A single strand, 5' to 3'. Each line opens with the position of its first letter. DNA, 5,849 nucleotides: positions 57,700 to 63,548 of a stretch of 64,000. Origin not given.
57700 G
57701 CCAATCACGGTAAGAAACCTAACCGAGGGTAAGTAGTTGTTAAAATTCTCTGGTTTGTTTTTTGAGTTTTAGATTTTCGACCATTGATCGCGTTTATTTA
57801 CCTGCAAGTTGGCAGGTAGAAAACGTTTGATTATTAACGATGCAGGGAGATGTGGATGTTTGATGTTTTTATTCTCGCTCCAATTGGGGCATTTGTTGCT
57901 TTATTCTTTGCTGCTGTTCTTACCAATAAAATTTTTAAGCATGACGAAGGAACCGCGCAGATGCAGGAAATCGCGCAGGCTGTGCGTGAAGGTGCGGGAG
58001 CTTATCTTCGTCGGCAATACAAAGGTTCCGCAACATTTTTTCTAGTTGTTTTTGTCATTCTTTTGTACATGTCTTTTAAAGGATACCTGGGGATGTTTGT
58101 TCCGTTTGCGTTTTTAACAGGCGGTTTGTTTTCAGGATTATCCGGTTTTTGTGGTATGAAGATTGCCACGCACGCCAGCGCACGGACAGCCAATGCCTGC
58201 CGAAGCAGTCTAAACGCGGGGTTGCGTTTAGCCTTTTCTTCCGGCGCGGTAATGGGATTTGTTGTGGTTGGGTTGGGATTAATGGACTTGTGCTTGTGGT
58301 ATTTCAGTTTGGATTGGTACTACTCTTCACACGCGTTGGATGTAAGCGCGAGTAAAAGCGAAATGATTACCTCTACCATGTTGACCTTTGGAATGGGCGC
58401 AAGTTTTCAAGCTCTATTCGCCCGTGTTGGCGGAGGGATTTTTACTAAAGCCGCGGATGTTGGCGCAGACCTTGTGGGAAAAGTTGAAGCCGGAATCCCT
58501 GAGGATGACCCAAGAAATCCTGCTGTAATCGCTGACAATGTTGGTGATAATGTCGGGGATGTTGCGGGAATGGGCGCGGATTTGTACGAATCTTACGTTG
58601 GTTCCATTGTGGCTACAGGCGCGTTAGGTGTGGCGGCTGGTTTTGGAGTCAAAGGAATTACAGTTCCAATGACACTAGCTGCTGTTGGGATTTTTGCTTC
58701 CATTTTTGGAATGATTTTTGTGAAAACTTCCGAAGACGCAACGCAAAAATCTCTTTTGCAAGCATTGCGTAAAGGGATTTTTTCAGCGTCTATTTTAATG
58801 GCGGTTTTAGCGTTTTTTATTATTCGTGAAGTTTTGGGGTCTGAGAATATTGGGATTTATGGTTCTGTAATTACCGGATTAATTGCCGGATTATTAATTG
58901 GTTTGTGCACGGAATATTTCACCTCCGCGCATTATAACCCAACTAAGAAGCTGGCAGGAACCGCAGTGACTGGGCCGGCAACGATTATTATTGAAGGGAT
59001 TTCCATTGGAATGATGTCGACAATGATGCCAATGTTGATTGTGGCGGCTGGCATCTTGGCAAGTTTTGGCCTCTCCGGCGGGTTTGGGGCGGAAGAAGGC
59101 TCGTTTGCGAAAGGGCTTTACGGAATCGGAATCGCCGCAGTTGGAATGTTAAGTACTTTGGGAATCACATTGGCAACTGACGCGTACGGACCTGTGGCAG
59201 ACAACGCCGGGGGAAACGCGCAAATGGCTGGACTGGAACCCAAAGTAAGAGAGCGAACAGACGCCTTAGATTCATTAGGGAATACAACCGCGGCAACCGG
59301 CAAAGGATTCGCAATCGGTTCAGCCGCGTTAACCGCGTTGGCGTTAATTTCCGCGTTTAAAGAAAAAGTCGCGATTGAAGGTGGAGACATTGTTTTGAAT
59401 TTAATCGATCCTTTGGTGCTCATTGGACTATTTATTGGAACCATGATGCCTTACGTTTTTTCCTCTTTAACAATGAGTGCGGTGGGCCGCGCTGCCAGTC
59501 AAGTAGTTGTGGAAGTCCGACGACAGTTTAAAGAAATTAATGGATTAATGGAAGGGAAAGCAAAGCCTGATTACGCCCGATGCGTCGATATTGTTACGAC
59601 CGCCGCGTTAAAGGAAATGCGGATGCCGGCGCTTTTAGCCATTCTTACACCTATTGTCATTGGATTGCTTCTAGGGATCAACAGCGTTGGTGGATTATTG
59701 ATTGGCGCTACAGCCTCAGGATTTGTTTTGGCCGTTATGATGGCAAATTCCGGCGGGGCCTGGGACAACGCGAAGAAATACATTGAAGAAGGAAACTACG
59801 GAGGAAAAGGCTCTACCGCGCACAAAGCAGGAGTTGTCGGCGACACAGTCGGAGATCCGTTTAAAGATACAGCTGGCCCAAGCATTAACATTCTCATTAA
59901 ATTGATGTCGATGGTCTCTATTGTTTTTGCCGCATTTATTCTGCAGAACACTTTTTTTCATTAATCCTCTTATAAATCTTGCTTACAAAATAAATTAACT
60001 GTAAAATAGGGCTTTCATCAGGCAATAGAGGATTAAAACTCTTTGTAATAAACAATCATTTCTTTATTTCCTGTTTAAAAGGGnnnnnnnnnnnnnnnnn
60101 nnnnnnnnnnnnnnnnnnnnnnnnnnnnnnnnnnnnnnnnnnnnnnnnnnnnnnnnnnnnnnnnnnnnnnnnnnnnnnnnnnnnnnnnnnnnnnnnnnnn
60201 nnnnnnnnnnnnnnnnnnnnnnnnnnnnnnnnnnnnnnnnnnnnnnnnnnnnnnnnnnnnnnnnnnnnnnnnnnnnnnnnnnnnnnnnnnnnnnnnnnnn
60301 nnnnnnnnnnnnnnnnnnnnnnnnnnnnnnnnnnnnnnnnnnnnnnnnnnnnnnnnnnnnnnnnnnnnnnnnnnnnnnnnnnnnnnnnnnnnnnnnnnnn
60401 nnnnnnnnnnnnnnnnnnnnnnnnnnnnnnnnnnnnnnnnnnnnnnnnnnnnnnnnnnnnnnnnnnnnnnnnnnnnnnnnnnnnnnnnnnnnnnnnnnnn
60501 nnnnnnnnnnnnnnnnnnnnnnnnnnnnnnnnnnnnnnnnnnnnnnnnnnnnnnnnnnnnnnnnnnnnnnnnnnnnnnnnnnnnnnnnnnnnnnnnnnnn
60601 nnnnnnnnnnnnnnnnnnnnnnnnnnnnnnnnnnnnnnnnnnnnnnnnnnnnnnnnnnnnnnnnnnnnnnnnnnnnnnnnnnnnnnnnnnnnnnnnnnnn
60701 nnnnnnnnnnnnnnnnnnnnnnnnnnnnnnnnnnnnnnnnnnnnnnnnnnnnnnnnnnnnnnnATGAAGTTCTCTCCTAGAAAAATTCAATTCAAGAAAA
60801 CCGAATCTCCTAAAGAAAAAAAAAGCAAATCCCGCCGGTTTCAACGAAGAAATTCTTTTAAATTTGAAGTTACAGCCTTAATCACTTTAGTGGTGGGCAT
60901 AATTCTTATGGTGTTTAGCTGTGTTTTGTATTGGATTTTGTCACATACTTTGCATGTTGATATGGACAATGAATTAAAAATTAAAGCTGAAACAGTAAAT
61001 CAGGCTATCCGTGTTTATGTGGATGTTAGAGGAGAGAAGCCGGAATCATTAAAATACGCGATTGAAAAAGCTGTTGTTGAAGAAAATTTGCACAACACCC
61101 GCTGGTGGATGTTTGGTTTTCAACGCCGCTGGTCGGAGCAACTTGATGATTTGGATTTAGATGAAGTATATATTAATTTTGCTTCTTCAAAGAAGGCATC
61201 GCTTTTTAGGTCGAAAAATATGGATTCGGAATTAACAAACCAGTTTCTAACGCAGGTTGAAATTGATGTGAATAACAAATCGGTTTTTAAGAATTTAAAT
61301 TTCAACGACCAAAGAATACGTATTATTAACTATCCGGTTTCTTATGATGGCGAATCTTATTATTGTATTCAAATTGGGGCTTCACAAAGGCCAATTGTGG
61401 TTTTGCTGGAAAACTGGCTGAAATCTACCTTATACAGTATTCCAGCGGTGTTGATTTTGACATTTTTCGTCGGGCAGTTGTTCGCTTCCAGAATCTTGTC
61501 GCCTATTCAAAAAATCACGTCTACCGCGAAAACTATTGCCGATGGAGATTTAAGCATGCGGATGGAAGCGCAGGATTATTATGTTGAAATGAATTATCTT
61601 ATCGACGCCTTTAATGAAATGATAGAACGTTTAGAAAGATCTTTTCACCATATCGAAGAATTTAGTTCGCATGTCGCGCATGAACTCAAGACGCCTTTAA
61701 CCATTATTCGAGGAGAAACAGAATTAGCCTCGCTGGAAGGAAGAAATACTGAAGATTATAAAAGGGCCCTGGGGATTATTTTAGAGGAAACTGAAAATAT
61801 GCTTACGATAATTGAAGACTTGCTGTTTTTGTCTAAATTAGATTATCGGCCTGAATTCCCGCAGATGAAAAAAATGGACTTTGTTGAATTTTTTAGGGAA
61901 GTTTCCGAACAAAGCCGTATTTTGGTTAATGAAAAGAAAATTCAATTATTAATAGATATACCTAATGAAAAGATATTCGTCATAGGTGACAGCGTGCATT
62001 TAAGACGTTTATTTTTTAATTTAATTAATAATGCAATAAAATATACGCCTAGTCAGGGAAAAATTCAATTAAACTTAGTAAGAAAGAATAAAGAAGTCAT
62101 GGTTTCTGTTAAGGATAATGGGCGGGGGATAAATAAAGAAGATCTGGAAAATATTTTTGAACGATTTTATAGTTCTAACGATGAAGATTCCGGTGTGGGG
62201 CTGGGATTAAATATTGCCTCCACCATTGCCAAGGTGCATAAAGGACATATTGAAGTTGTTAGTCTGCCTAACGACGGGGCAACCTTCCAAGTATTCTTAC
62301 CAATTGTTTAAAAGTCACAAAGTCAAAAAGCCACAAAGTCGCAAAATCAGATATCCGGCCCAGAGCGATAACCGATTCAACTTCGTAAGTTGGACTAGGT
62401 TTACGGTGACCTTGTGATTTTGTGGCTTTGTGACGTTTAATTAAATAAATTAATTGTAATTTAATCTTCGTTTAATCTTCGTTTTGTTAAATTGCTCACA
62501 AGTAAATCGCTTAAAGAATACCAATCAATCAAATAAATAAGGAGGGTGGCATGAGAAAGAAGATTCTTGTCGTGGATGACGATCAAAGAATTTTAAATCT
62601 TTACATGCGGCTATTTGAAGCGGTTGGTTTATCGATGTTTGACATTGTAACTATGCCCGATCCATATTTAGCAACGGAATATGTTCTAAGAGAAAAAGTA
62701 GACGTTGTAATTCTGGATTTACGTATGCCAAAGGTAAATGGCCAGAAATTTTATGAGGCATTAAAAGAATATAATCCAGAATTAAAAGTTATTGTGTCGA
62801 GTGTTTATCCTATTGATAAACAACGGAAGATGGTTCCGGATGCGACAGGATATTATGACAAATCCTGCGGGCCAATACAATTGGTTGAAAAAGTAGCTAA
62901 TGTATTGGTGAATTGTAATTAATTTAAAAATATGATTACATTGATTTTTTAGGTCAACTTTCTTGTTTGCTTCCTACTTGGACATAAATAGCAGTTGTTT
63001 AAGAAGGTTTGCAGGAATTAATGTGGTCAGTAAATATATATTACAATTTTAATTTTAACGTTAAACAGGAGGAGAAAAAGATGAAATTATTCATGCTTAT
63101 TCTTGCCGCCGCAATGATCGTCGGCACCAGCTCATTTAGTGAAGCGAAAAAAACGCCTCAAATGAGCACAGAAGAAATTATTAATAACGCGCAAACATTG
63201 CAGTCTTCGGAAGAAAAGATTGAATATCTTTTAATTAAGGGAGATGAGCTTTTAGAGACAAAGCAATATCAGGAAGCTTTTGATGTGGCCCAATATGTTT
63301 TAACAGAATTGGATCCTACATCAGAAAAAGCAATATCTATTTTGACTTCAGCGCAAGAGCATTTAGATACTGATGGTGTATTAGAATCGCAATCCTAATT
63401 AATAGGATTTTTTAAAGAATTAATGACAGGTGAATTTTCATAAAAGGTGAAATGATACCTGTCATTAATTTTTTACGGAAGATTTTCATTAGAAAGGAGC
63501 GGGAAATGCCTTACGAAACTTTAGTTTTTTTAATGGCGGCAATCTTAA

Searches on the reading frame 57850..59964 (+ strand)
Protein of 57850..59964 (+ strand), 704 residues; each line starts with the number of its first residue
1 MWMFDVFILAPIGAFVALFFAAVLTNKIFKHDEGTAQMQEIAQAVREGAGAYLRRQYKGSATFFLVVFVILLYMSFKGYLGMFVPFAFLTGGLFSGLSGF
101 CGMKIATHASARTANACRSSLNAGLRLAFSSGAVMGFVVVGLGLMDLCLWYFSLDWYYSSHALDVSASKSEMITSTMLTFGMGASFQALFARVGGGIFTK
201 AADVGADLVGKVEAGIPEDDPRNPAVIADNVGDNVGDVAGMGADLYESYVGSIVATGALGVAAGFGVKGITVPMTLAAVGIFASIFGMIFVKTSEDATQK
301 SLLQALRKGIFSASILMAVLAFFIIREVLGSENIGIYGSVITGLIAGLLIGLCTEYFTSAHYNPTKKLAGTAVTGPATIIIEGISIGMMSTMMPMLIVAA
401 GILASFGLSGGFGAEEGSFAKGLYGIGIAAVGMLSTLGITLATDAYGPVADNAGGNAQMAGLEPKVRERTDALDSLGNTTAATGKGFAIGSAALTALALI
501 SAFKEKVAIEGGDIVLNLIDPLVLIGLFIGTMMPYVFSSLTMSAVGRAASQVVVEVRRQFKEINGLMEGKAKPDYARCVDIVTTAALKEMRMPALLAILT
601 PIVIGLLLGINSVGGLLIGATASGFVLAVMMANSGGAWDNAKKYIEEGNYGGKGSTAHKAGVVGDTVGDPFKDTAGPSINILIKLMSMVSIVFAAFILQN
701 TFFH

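Call 84: search_protein_families(library=pfam, proteins=[window:57850-59964:+], max_evalue=0.001)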
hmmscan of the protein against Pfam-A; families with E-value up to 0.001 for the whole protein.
window:57850-59964:+ (704 aa): 1 family
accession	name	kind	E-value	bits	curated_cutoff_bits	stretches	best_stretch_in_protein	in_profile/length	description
PF03030.21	H_PPase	-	2.8e-266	885.7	29.7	1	16-693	2-645/645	Inorganic H+ pyrophosphatase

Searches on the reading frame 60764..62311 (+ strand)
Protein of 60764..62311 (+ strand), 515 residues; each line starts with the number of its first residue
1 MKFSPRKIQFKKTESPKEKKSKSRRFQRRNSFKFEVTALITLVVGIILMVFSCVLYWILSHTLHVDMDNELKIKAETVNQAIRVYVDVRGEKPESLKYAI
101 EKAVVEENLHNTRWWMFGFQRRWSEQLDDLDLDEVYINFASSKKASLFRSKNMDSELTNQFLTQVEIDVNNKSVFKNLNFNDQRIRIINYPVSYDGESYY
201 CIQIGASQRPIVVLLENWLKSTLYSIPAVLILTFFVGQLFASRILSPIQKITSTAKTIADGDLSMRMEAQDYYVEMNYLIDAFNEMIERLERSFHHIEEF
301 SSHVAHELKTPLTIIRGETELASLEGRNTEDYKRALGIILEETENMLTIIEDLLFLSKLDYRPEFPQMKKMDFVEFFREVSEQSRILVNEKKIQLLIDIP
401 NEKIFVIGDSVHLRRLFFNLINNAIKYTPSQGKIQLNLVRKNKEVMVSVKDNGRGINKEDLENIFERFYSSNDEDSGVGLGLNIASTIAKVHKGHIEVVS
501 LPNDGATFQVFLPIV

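Call 14: search_protein_families(library=pfam, proteins=[window:60764-62311:+])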
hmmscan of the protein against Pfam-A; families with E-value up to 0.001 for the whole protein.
window:60764-62311:+ (515 aa): 4 families
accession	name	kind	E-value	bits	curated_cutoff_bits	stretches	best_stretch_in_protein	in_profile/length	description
PF02518.31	HATPase_c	-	3.2e-27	95.6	26.4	1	408-514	1-109/111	Histidine kinase-, DNA gyrase B-, and HSP90-like ATPase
PF00512.31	HisKA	-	3e-17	62.9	26.9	1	298-360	3-64/66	His Kinase A (phospho-acceptor) domain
PF00672.30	HAMP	-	1.2e-09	38.8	25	1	239-291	1-52/53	HAMP domain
PF13589.12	HATPase_c_3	-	1.6e-05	25.3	25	1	419-486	9-81/137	Histidine kinase-, DNA gyrase B-, and HSP90-like ATPase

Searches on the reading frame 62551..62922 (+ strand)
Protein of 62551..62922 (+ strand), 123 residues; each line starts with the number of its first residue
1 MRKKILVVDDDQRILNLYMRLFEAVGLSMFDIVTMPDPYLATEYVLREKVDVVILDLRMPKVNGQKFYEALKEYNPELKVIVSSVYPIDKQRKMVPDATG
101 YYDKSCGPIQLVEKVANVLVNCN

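Call 14: search_protein_families(library=pfam, proteins=[window:62551-62922:+])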
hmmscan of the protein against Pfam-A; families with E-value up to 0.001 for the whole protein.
window:62551-62922:+ (123 aa): 1 family
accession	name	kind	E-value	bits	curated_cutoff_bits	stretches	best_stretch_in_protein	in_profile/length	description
PF00072.30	Response_reg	-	4.1e-17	62.8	30.2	1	5-115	1-110/111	Response regulator receiver domain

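Call 22: find_encoding_contigs(protein=window:62551-62922:+, flank=10000, max_places=6)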
Protein window:62551-62922:+ (123 aa): 4 contigs read that carry it; 3 places shown.
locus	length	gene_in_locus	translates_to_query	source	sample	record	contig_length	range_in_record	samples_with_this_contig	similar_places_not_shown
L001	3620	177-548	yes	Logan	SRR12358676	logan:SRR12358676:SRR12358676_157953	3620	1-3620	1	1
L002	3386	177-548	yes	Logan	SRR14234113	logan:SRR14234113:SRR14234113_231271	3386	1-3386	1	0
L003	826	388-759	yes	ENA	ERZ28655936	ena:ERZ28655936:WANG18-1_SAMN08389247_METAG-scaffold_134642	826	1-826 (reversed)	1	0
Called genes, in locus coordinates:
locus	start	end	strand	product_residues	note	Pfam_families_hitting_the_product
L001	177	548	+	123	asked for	PF00072:Response_reg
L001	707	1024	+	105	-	-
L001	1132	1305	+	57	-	-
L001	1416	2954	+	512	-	PF00209:SNF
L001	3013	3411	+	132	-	-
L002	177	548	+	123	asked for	PF00072:Response_reg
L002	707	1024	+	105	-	-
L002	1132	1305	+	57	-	-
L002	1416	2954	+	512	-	PF00209:SNF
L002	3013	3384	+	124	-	?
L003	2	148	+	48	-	?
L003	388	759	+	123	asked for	PF00072:Response_reg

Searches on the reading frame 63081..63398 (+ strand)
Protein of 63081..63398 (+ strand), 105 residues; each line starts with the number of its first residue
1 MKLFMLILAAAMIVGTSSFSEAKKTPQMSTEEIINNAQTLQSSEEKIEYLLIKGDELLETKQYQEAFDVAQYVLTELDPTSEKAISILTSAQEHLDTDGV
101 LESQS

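Call 55: find_encoding_contigs(protein=window:63081-63398:+, flank=10000, max_places=4)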
Protein window:63081-63398:+ (105 aa): 5 contigs read that carry it; 4 places shown.
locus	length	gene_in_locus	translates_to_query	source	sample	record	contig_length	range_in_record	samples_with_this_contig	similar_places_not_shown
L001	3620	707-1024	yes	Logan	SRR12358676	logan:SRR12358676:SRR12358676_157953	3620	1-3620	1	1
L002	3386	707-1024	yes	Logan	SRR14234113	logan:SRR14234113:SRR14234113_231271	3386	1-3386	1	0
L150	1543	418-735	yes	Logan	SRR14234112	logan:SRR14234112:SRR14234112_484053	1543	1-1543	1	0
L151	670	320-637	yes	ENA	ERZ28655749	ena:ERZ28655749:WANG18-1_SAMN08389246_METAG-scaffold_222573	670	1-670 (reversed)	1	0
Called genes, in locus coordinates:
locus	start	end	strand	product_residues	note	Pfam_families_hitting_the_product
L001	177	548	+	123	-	PF00072:Response_reg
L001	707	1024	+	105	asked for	-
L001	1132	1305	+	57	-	-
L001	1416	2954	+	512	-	PF00209:SNF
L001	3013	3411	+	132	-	-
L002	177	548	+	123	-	PF00072:Response_reg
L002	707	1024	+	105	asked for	-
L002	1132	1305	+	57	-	-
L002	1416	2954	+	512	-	PF00209:SNF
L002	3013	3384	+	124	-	?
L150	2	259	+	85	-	?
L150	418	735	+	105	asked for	-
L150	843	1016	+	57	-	-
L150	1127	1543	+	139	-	?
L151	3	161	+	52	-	?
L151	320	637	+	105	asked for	-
